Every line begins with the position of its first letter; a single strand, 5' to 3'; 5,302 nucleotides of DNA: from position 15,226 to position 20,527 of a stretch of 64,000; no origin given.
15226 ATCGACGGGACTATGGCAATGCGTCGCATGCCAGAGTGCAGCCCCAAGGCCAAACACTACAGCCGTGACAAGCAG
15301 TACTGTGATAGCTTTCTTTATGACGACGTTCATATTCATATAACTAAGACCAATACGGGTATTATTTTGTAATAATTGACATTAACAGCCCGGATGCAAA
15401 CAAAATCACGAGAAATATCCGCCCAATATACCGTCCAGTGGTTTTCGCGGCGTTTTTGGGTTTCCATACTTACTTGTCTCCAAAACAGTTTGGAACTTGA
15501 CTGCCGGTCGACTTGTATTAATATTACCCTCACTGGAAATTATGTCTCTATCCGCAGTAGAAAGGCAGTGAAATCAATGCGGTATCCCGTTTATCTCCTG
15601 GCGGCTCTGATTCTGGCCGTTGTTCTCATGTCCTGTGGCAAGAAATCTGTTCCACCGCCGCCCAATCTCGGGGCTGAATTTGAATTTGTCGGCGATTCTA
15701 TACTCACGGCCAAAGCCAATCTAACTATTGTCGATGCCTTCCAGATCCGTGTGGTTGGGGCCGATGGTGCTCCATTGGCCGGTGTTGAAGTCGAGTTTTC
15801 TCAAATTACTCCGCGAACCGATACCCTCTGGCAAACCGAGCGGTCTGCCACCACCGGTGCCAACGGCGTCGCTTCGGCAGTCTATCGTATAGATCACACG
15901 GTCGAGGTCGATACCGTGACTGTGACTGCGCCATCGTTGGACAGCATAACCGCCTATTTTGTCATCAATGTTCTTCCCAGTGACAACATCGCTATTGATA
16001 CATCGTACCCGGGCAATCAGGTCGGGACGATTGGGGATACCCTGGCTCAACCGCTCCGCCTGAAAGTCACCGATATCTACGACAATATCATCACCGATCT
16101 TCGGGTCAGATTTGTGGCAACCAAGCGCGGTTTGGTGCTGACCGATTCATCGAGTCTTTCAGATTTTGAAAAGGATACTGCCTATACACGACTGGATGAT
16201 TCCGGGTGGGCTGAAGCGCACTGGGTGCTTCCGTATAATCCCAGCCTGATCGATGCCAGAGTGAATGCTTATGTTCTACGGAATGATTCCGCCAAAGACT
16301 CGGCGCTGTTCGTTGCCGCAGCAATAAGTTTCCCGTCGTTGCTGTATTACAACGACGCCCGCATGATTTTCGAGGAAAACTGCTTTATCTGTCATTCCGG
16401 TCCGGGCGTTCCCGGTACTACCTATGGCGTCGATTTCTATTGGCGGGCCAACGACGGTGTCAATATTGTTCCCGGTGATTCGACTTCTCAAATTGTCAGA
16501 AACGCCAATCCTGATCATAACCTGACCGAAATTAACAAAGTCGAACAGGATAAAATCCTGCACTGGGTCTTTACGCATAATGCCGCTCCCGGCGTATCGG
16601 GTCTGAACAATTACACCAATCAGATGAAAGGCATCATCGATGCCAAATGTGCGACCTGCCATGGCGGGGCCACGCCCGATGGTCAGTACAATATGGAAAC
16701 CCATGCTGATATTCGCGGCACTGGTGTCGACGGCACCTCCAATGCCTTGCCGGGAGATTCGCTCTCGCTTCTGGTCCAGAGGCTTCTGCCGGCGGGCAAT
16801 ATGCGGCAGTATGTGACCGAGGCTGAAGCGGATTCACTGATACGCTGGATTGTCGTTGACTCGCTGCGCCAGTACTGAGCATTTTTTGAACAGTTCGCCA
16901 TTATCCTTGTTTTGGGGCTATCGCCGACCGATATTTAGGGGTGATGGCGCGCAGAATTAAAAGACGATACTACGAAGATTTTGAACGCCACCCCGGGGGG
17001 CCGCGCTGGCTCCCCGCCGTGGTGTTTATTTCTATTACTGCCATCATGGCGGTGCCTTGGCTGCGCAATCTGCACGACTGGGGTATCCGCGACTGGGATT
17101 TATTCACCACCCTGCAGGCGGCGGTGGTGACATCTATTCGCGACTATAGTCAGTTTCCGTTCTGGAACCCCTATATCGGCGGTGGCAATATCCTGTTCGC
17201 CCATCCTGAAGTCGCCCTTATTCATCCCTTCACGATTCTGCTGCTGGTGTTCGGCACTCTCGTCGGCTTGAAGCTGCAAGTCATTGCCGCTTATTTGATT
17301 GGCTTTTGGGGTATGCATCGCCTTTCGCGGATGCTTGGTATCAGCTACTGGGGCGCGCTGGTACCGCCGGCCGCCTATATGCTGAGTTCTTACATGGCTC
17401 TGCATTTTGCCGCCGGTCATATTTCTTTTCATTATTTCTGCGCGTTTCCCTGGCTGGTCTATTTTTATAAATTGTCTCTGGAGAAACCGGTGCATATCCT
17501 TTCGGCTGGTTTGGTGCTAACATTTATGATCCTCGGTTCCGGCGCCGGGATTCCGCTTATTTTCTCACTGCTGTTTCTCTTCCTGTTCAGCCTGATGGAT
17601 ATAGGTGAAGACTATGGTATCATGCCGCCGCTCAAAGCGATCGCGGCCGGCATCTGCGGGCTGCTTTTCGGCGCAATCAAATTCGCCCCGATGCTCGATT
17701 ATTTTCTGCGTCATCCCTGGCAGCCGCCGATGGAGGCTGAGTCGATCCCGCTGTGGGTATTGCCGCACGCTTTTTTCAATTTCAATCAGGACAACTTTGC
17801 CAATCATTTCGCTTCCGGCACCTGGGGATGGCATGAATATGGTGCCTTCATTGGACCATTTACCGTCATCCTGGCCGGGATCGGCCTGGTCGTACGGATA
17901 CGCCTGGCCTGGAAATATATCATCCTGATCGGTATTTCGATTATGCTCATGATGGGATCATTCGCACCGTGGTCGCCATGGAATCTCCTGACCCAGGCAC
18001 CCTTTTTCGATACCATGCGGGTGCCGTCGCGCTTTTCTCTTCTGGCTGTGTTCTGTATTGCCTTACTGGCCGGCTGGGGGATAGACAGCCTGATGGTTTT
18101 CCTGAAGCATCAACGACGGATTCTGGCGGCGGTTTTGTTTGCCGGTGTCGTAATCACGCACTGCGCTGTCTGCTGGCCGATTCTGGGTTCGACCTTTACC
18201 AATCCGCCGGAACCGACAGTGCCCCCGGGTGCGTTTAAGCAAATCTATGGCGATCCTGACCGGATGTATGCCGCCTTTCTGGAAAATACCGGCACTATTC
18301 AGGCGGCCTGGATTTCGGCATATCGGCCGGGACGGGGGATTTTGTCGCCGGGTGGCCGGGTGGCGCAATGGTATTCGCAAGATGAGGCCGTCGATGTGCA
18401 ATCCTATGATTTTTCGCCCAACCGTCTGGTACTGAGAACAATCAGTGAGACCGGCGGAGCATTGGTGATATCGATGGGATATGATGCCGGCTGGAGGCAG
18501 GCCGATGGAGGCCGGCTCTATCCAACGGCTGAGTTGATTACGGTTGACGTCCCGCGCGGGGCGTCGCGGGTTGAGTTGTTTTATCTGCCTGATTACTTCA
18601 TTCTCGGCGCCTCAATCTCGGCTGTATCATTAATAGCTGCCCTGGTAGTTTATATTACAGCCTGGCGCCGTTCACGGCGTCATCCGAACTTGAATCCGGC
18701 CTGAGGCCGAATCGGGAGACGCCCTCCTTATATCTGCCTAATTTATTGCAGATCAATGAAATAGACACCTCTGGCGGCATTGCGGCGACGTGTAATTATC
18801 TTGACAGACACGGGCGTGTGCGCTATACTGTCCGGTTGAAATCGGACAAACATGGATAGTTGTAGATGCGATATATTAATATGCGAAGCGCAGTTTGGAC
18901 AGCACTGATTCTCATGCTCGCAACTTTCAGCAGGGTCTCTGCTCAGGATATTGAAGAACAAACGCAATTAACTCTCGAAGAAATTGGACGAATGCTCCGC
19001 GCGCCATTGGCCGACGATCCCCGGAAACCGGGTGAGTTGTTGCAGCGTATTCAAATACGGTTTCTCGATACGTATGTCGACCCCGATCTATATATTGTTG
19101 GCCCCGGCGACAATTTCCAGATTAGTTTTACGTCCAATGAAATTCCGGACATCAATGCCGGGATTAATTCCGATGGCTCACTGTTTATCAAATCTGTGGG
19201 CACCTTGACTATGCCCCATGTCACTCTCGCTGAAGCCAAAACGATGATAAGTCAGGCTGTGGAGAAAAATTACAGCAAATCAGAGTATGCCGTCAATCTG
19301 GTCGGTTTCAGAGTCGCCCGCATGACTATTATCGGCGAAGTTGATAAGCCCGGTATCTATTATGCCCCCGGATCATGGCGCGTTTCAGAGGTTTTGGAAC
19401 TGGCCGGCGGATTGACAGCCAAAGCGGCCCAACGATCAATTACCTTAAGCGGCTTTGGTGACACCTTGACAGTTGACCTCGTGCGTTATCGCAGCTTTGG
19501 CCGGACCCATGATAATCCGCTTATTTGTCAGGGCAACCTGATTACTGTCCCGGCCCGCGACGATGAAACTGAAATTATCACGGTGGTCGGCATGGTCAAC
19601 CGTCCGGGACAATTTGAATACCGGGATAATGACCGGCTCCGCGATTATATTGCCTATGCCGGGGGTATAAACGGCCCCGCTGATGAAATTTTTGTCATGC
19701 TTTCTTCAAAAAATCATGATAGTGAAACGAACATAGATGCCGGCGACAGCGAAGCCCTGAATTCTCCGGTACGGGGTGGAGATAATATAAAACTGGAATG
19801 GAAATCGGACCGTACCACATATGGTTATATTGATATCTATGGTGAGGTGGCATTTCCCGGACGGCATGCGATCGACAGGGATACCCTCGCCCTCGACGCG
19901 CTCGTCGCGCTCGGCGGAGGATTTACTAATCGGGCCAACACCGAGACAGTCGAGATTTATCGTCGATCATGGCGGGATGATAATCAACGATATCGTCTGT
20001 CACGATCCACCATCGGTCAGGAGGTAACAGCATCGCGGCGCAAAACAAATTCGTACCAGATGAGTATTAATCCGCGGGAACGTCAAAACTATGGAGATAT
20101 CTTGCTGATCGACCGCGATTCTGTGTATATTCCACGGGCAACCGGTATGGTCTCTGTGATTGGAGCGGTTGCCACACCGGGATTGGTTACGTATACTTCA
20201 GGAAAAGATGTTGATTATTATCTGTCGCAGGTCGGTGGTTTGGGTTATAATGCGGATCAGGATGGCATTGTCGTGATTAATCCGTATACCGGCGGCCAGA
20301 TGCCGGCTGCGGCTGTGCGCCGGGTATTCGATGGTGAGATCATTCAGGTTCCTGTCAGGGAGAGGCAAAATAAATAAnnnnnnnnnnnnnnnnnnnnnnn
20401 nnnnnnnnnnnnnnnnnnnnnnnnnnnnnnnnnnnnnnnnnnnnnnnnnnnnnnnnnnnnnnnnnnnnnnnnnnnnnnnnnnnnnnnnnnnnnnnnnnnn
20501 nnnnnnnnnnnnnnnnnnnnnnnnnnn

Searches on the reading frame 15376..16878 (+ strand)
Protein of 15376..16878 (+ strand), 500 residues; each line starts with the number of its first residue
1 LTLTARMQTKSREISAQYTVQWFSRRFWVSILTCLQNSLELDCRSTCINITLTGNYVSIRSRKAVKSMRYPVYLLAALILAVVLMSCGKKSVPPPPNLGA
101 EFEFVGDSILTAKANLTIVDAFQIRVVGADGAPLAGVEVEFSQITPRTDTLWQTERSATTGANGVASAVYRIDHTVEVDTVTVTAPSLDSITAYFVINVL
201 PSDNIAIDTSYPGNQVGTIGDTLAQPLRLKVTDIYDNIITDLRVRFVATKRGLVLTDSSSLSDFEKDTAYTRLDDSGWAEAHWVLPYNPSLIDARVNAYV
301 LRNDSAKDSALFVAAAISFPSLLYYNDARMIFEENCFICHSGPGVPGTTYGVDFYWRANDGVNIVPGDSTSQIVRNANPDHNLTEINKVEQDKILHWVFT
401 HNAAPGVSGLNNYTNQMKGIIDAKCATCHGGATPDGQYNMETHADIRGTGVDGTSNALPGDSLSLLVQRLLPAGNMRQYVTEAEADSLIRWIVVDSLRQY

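Call 20: search_protein_families(library=pfam, proteins=[window:15376-16878:+], max_evalue=0.0001)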
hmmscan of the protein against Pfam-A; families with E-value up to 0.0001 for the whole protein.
window:15376-16878:+ (500 aa): 2 families
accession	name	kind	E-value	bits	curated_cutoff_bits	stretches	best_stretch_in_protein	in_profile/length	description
PF02369.22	Big_1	-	3e-08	34.1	34.9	0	113-194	12-91/93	Bacterial Ig-like domain (group 1)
PF13442.11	Cytochrome_CBB3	-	5.4e-06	27.1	27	0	416-444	5-25/68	Cytochrome C oxidase, cbb3-type, subunit III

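Call 34: search_protein_families(library=ncbifam, proteins=[window:15376-16878:+], max_evalue=0.01)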
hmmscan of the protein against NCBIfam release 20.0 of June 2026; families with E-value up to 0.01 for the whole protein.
window:15376-16878:+ (500 aa): 1 family
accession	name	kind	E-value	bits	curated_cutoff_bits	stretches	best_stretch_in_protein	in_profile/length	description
NF047812.1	LIC11213_lipo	equivalog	5.1e-05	23.4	100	1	421-492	48-112/118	LIC11213 family lipoprotein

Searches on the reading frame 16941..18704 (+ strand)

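Call 20: search_protein_families(library=pfam, proteins=[window:16941-18704:+], max_evalue=0.0001)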
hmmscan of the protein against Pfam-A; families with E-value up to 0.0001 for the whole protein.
window:16941-18704:+ (587 aa): 1 family
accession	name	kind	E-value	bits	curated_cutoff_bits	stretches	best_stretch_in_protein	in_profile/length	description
PF09586.16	YfhO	-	9.7e-06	24.7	28.5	0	487-560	757-835/835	Bacterial membrane protein YfhO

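Call 34: search_protein_families(library=ncbifam, proteins=[window:16941-18704:+], max_evalue=0.01)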
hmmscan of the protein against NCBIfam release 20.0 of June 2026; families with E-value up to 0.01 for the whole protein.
window:16941-18704:+ (587 aa): 1 family
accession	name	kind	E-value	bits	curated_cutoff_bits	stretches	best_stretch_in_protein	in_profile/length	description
NF047590.1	GlcsyltransPgfM2Strep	equivalog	0.0023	16.1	1500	1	508-572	810-878/884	glycosyltransferase PgfM2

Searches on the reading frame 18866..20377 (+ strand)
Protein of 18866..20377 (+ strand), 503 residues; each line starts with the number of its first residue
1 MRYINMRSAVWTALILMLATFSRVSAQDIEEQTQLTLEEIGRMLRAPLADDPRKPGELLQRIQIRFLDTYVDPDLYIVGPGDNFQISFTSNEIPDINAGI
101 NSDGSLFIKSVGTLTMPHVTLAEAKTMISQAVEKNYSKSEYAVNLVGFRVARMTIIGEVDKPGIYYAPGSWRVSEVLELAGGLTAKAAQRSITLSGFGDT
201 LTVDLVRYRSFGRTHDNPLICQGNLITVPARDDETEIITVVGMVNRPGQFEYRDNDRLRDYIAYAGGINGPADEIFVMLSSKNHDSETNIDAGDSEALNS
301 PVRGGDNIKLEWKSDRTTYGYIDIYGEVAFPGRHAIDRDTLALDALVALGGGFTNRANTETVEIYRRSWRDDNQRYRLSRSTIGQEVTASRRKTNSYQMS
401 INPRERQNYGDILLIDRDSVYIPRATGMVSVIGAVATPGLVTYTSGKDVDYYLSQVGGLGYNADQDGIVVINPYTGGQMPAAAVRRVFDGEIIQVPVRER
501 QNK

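Call 19: search_protein_families(library=pfam, proteins=[window:18866-20377:+], max_evalue=0.0001)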
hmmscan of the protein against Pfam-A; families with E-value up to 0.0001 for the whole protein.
window:18866-20377:+ (503 aa): 3 families
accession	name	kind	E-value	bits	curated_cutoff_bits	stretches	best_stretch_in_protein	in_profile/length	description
PF10531.15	SLBB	-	1.3e-32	111.8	27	3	154-197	3-46/55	SLBB domain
PF22461.2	SLBB_2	-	2.7e-21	75.9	27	0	152-217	2-68/79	SLBB domain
PF02563.21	Poly_export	-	1.8e-06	28.5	28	1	74-144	5-75/77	Polysaccharide biosynthesis/export protein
